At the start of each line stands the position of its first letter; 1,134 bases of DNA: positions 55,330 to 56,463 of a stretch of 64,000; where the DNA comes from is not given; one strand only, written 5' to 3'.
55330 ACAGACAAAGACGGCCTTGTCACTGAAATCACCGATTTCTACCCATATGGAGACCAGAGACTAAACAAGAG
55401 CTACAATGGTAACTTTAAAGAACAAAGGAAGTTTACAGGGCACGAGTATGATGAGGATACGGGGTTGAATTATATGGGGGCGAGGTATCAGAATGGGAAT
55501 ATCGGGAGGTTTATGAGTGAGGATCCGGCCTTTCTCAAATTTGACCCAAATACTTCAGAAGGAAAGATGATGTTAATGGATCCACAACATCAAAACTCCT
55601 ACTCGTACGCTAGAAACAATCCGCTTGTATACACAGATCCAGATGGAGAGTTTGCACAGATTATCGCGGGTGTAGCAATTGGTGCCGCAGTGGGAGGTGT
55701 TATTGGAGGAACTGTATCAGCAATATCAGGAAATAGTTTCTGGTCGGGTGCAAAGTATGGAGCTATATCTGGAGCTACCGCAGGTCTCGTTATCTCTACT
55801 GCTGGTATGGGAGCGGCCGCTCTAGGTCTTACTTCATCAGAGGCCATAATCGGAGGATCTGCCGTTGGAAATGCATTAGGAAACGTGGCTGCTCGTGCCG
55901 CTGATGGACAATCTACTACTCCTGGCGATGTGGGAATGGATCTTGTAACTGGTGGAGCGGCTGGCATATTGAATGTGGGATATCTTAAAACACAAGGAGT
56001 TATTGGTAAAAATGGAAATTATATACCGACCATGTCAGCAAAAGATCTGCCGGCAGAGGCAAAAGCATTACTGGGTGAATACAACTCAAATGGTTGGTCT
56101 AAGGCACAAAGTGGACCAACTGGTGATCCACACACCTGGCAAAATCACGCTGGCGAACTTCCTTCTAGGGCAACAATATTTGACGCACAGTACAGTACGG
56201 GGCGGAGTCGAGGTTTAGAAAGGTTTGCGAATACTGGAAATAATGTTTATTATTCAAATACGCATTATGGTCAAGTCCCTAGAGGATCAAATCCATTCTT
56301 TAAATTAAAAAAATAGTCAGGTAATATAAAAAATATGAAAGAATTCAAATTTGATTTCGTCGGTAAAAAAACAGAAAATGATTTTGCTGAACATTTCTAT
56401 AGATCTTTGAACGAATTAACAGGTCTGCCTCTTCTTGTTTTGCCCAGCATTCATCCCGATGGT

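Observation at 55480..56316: Unrecognised C-terminal toxin domain with glycine-zipper segment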

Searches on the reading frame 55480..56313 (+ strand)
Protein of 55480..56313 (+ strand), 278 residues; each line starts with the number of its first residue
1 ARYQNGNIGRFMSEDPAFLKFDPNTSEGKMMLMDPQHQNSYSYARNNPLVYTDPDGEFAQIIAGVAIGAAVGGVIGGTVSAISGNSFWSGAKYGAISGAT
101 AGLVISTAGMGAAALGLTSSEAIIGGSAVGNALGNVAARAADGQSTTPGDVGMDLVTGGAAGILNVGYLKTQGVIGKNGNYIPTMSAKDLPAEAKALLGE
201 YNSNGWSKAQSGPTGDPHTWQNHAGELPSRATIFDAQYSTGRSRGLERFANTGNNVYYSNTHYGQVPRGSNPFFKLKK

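Call 5: search_protein_families(library=pfam, proteins=[window:55480-56313:+], max_evalue=1)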
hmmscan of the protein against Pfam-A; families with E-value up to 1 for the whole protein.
window:55480-56313:+ (278 aa): 4 families
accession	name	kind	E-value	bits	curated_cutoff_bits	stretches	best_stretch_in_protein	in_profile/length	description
PF13436.11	Gly-zipper_OmpA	-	0.015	15.5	27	1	67-104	2-42/44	Glycine-zipper domain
PF00545.25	Ribonuclease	-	0.041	14.8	24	1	184-265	12-89/98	ribonuclease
PF19105.5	DUF5792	-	0.23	12.2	26.8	1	12-72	56-116/159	Family of unknown function (DUF5792)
PF05593.20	RHS_repeat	-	0.59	11.1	22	0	34-57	12-37/38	RHS Repeat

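Call 13: search_protein_families(library=ncbifam, proteins=[window:55480-56313:+], max_evalue=1)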
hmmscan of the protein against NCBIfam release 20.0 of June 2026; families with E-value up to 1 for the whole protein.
window:55480-56313:+ (278 aa): 1 family
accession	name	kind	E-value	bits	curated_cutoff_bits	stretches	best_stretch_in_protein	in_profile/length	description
TIGR03696.1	Rhs_assc_core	domain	2.1e-07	31.3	32.5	1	1-56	35-75/76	RHS repeat-associated core domain-containing protein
